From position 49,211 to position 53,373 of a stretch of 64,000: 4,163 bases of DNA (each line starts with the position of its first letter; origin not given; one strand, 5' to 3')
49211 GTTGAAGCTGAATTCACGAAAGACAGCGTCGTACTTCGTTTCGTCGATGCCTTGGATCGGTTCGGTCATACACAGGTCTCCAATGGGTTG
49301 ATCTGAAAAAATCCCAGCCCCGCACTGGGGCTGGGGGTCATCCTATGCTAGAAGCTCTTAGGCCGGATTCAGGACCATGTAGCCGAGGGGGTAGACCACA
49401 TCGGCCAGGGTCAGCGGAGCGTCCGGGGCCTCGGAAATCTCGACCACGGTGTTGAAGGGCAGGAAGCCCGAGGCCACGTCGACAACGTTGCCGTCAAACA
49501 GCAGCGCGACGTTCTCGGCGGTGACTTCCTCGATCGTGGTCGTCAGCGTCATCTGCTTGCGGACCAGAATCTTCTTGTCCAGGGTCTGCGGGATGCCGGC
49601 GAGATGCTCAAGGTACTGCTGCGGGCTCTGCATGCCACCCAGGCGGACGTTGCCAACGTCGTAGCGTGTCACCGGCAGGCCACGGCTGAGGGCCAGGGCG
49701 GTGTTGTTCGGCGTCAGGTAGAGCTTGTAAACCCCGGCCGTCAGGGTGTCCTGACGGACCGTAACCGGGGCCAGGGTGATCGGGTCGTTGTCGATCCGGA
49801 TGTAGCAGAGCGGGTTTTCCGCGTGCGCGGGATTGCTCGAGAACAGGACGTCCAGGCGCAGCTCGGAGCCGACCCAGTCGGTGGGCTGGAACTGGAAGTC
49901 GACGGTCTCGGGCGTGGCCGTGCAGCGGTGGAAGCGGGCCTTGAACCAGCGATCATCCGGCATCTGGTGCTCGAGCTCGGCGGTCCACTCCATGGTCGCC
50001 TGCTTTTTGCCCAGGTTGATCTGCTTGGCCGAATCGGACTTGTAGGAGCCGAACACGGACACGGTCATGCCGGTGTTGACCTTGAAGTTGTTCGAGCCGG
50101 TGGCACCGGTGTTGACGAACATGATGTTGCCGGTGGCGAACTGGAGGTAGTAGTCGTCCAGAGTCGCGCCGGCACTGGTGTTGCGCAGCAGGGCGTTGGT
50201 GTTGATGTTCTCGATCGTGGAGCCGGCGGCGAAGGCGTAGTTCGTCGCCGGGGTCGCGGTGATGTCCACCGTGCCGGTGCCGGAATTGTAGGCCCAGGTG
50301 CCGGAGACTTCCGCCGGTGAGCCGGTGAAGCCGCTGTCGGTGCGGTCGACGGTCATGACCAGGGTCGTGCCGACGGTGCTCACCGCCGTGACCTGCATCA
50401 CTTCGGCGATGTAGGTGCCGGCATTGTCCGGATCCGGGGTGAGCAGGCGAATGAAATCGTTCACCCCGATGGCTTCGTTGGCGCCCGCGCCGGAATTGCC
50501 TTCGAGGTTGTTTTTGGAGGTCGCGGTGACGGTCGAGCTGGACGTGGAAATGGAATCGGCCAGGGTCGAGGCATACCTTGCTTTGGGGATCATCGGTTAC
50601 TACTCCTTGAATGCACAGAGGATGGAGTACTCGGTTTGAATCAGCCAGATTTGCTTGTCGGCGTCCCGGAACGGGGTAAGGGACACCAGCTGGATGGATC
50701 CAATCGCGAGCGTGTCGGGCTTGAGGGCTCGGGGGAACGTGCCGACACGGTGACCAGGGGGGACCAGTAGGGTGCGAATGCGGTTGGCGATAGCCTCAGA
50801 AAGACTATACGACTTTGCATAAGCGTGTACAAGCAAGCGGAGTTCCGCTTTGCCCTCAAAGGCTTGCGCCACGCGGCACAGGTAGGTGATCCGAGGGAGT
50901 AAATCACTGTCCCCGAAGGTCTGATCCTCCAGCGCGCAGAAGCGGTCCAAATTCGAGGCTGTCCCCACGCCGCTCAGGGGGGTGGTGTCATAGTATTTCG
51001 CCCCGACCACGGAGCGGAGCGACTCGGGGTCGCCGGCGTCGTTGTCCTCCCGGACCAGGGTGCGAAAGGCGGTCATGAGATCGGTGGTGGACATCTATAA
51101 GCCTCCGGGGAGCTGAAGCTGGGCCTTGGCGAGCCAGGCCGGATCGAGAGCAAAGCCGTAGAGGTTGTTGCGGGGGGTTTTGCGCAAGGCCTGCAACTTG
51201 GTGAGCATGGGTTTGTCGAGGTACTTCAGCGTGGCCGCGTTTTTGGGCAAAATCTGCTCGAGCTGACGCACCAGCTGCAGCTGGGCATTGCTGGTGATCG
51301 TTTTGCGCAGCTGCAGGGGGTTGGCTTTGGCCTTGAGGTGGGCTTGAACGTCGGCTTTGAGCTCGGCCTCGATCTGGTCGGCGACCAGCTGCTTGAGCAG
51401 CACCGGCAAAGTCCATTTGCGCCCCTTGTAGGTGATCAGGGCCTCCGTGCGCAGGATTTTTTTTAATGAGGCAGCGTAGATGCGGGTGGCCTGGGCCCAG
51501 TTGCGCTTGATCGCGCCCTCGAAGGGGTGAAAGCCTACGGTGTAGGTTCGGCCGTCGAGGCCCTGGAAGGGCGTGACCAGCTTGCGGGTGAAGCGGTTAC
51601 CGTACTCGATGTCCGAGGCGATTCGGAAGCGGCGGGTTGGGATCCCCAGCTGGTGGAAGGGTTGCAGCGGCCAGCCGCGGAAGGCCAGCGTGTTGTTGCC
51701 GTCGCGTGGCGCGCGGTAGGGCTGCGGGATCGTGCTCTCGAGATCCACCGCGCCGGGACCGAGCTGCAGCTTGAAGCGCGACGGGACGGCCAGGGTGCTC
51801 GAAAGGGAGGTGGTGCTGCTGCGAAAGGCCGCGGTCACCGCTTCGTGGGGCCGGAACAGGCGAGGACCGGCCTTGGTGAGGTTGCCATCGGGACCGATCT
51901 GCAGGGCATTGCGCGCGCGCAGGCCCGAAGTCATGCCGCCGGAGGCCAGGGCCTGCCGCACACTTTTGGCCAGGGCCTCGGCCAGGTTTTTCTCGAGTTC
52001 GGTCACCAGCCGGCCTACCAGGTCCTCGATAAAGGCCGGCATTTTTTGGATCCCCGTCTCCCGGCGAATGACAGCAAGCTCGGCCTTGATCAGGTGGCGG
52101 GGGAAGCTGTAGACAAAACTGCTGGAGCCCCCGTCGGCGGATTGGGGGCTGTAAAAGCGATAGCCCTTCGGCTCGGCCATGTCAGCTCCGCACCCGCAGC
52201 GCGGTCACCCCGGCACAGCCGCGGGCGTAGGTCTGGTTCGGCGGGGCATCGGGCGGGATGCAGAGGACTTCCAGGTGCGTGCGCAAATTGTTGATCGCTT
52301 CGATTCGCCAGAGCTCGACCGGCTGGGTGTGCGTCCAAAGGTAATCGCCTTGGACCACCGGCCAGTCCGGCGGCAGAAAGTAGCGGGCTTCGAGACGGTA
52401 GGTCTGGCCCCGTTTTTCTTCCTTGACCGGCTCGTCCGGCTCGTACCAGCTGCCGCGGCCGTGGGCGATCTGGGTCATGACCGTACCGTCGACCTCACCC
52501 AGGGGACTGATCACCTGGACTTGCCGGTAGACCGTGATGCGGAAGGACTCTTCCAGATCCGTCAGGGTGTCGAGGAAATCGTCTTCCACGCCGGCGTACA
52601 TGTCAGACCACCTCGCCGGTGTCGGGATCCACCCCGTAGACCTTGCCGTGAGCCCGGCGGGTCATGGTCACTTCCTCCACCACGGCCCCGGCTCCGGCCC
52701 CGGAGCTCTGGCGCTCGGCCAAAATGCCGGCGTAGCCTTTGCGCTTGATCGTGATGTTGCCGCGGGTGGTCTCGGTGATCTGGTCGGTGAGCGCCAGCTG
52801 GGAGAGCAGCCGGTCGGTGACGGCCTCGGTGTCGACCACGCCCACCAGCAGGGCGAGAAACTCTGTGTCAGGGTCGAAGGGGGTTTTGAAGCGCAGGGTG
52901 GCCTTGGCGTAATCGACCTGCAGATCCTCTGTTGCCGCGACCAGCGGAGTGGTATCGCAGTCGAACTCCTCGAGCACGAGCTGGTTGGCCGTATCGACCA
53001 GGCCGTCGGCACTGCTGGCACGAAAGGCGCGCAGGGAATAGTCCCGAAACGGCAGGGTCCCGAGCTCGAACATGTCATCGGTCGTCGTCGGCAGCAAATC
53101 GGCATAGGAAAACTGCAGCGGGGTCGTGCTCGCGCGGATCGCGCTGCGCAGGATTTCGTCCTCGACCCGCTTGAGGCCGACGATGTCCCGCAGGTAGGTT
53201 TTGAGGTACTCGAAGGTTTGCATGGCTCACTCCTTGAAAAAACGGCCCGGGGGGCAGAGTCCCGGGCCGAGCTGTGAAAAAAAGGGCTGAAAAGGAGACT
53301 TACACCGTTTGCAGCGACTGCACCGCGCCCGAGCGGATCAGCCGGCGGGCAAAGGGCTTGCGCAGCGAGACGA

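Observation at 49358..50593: Circularly permuted major tail tube protein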

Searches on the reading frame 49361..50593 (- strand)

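Call 4: search_protein_families(library=pfam, proteins=[window:49361-50593:-], max_evalue=1)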
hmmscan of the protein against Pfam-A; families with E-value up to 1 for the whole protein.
window:49361-50593:- (411 aa): 0 families

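Call 5: search_protein_families(library=phrogs, proteins=[window:49361-50593:-], max_evalue=1)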
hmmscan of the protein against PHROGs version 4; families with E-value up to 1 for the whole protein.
window:49361-50593:- (411 aa): 1 family
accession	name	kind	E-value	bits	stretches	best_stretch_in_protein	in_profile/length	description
phrog_807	-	tail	6.8e-09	36.6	2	338-378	59-99/256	major tail protein with Ig-like domain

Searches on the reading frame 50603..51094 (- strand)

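Call 4: search_protein_families(library=pfam, proteins=[window:50603-51094:-], max_evalue=1)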
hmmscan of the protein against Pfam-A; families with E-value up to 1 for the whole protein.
window:50603-51094:- (164 aa): 1 family
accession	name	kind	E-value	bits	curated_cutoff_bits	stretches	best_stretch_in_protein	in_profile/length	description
PF17538.8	C_LFY_FLO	-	0.15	12.1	25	1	71-161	70-161/169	DNA Binding Domain (C-terminal) Leafy/Floricaula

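Call 5: search_protein_families(library=phrogs, proteins=[window:50603-51094:-], max_evalue=1)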
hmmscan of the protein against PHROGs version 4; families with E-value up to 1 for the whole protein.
window:50603-51094:- (164 aa): 0 families

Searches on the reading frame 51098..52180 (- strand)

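Call 4: search_protein_families(library=pfam, proteins=[window:51098-52180:-], max_evalue=1)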
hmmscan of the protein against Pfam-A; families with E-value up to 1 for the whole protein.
window:51098-52180:- (361 aa): 1 family
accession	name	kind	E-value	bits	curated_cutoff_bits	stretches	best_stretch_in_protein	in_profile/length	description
PF21522.3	MreB-like_C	-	0.17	12.9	27.8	0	212-285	28-100/123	Archaeal actin homologue MreB-like, C-terminal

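Call 5: search_protein_families(library=phrogs, proteins=[window:51098-52180:-], max_evalue=1)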
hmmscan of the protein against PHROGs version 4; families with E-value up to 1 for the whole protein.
window:51098-52180:- (361 aa): 0 families

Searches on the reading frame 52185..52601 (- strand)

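Call 4: search_protein_families(library=pfam, proteins=[window:52185-52601:-], max_evalue=1)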
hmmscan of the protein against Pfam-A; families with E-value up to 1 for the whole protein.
window:52185-52601:- (139 aa): 2 families
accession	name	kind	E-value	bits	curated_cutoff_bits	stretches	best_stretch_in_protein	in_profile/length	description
PF08952.17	DUF1866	-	0.17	12.2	23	1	16-49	7-38/146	Domain of unknown function (DUF1866)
PF24647.1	Phage_blade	-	0.22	12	27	1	7-30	36-59/60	Phage blade protein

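Call 5: search_protein_families(library=phrogs, proteins=[window:52185-52601:-], max_evalue=1)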
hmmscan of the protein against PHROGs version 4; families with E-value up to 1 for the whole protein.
window:52185-52601:- (139 aa): 1 family
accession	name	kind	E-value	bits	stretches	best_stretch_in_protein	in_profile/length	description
phrog_1976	-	unknown function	0.28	12.5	1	7-31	36-60/61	-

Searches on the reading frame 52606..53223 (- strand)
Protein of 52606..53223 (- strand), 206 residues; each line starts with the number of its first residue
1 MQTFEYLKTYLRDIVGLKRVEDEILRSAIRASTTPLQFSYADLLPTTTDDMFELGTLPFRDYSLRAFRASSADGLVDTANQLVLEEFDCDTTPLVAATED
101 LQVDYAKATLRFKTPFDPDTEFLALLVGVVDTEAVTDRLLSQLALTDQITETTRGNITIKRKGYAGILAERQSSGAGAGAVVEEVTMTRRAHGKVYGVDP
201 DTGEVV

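Call 4: search_protein_families(library=pfam, proteins=[window:52606-53223:-], max_evalue=1)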
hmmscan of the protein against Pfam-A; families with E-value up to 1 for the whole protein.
window:52606-53223:- (206 aa): 0 families

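Call 5: search_protein_families(library=phrogs, proteins=[window:52606-53223:-], max_evalue=1)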
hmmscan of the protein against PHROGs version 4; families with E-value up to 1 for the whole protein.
window:52606-53223:- (206 aa): 1 family
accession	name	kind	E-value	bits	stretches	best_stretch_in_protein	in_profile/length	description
phrog_22687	-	unknown function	0.038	14.8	1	116-139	25-48/56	-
